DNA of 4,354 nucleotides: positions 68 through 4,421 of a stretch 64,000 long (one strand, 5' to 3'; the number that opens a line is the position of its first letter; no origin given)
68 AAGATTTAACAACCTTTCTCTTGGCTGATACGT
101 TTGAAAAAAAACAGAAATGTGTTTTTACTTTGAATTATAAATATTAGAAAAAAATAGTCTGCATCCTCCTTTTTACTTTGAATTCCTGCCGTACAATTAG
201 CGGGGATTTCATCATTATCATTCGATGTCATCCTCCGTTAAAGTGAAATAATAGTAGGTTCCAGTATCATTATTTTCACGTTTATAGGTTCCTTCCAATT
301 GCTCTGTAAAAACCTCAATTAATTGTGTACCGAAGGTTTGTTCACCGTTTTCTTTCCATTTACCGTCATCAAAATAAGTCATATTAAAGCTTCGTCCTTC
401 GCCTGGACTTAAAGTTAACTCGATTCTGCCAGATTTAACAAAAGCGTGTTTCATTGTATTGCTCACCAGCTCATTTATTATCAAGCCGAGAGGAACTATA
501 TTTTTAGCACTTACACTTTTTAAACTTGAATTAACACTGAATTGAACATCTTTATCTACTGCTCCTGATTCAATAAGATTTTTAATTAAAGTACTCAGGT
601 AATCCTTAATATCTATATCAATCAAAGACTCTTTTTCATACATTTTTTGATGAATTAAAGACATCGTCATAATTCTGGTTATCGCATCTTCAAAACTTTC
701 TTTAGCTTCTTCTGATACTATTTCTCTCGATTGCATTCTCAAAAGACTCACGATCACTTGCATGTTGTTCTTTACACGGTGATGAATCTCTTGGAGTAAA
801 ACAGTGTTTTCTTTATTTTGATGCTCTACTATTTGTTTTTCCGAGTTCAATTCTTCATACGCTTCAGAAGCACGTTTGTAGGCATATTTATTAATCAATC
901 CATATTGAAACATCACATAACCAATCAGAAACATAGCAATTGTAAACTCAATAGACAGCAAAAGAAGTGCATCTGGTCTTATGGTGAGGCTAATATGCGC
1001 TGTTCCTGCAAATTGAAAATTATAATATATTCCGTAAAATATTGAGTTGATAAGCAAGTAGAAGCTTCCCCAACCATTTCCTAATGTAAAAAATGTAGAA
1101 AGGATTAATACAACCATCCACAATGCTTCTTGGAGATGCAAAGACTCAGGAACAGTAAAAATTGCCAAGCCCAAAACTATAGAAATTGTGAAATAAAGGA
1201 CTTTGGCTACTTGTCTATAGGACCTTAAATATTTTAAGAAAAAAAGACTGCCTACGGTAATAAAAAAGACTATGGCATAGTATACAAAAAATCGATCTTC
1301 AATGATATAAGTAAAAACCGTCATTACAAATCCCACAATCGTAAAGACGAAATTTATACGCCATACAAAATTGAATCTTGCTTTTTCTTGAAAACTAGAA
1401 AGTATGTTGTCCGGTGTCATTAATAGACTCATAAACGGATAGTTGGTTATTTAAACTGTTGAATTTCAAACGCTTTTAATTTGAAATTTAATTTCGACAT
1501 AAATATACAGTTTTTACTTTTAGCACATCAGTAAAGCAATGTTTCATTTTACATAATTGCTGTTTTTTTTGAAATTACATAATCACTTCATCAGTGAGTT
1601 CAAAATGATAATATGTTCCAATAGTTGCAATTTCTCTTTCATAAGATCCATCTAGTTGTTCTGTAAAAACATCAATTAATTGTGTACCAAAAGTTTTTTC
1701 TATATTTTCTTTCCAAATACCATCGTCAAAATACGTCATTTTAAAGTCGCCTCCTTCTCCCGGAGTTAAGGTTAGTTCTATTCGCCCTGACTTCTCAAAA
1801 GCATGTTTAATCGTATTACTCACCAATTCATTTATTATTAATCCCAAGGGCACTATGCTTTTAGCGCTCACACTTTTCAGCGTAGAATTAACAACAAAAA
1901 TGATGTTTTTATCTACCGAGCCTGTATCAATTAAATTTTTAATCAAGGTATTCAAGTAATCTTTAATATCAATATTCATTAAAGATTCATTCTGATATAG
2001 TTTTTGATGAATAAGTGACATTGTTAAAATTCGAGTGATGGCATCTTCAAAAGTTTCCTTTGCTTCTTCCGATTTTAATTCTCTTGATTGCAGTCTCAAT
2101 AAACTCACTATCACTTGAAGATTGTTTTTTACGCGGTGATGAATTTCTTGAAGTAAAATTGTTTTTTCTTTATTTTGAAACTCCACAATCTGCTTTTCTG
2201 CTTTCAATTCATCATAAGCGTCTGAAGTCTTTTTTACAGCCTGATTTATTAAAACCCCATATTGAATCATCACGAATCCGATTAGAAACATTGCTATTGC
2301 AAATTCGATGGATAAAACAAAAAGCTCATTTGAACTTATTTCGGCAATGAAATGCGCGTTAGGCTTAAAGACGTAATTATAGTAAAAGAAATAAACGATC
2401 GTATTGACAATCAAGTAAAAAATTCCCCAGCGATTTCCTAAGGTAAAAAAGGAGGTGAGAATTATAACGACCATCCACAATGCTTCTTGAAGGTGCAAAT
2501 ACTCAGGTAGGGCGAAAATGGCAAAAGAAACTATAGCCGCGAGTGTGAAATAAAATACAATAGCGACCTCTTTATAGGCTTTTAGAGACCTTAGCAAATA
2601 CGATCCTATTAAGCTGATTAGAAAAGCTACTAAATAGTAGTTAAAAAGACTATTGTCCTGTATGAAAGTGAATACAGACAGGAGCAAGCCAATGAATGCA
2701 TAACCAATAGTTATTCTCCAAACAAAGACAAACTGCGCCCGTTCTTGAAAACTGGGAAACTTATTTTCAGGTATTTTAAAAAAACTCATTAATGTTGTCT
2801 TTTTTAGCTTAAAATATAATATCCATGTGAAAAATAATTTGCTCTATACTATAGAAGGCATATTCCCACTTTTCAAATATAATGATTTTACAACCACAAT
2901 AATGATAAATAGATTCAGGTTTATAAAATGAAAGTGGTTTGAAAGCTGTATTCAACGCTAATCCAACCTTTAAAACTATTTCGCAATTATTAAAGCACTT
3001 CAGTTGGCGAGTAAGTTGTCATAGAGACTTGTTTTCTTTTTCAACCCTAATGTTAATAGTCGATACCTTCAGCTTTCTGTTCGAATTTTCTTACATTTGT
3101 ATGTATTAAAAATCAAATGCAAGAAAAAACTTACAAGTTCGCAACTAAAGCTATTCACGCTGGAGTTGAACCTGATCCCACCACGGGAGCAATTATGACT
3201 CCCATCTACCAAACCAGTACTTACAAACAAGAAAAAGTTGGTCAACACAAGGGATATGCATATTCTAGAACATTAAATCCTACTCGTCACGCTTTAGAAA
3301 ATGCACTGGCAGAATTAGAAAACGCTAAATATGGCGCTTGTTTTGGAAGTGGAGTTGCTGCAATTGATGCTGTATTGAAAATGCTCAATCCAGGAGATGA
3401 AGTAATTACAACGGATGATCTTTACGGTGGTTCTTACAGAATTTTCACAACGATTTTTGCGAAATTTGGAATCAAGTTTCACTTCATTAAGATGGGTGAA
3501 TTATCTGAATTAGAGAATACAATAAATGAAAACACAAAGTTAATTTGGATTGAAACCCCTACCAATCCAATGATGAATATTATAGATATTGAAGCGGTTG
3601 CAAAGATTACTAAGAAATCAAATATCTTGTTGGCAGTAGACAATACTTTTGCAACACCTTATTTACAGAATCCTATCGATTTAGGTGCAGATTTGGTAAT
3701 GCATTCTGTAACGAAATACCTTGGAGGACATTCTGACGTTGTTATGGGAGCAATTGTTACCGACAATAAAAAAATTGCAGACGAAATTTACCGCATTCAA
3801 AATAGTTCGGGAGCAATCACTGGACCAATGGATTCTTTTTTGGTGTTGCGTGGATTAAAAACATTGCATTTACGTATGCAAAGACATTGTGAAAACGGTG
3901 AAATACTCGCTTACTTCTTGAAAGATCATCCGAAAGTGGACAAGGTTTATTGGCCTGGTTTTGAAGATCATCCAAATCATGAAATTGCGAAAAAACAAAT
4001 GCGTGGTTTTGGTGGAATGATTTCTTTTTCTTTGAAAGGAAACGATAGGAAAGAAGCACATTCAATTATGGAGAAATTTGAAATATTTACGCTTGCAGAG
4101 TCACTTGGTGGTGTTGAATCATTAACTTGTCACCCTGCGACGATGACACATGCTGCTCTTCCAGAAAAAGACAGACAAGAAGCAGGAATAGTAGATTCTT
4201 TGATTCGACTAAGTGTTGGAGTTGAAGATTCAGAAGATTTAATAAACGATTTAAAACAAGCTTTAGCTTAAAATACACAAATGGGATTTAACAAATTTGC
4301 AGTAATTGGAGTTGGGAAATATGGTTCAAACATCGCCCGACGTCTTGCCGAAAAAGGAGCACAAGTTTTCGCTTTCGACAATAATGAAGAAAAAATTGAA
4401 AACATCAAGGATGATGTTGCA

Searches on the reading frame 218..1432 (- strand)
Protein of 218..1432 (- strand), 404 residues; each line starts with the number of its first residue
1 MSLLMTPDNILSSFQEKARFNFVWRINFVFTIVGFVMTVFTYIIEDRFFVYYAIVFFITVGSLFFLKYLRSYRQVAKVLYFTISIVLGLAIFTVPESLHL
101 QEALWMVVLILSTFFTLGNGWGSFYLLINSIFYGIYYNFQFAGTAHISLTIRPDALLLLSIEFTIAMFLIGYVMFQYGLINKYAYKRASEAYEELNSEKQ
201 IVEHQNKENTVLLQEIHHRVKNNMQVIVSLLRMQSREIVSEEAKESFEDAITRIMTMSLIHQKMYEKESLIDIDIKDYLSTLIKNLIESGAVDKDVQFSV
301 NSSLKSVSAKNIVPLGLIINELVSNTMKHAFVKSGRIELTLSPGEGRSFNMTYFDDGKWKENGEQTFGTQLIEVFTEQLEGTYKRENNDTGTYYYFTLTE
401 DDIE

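Call 10: search_protein_families(library=pfam, proteins=[window:218-1432:-], max_evalue=0.001)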
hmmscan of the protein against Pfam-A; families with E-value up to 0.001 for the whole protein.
window:218-1432:- (404 aa): 2 families
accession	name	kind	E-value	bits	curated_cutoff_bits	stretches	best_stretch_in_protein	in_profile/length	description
PF07568.18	HisKA_2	-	9.8e-27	93.3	22.3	1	215-289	1-75/76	Histidine kinase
PF07536.20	HWE_HK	-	7.7e-06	27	22.8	1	215-268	1-52/83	HWE histidine kinase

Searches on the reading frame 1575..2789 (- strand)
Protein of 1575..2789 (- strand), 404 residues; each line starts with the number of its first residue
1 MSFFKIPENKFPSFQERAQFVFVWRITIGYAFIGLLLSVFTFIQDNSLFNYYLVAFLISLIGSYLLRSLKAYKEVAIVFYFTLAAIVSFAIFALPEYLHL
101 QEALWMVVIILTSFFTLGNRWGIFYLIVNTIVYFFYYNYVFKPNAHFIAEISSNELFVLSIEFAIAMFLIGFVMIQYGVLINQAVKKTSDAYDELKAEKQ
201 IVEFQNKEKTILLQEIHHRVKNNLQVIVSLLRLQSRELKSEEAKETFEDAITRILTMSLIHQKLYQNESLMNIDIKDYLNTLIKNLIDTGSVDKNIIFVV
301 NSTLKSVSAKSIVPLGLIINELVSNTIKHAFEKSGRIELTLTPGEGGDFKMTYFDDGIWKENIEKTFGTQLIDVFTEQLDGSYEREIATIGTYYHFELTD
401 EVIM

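Call 10: search_protein_families(library=pfam, proteins=[window:1575-2789:-], max_evalue=0.001)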
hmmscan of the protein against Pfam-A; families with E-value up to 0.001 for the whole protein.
window:1575-2789:- (404 aa): 3 families
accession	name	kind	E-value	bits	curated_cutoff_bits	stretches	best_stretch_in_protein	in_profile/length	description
PF07568.18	HisKA_2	-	2.2e-29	101.8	22.3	1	215-288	1-74/76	Histidine kinase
PF07536.20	HWE_HK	-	2.3e-06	28.7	22.8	1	215-280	1-63/83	HWE histidine kinase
PF02518.31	HATPase_c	-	0.0003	21.6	26.4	1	314-368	5-59/111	Histidine kinase-, DNA gyrase B-, and HSP90-like ATPase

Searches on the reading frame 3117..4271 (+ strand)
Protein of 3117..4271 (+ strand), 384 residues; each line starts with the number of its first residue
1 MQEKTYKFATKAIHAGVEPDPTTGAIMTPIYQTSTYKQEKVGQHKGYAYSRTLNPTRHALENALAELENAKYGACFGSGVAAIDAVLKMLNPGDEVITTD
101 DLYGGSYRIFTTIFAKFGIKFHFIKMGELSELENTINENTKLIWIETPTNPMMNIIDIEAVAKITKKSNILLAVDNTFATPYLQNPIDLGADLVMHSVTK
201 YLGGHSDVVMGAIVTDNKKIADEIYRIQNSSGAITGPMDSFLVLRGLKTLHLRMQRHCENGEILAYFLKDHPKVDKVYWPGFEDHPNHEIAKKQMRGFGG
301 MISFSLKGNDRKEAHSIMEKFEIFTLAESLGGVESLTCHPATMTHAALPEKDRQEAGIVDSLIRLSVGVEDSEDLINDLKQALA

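Call 10: search_protein_families(library=pfam, proteins=[window:3117-4271:+], max_evalue=0.001)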
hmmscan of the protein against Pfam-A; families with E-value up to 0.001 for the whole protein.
window:3117-4271:+ (384 aa): 5 families
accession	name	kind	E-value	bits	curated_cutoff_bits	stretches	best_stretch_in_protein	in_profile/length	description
PF01053.26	Cys_Met_Meta_PP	-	1.3e-155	518.1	27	1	9-383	1-380/381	Cys/Met metabolism PLP-dependent enzyme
PF00155.27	Aminotran_1_2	-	6.2e-10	39.2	19.7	1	48-186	34-196/361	Aminotransferase class I and II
PF06838.17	Met_gamma_lyase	-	2.6e-07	30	24.2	1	38-228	41-251/405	Methionine gamma-lyase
PF00266.25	Aminotran_5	-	1.1e-06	28.3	21.5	1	82-203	73-204/371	Aminotransferase class-V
PF01041.23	DegT_DnrJ_EryC1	-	2.3e-05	24.2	19.8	1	54-227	23-198/360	DegT/DnrJ/EryC1/StrS aminotransferase family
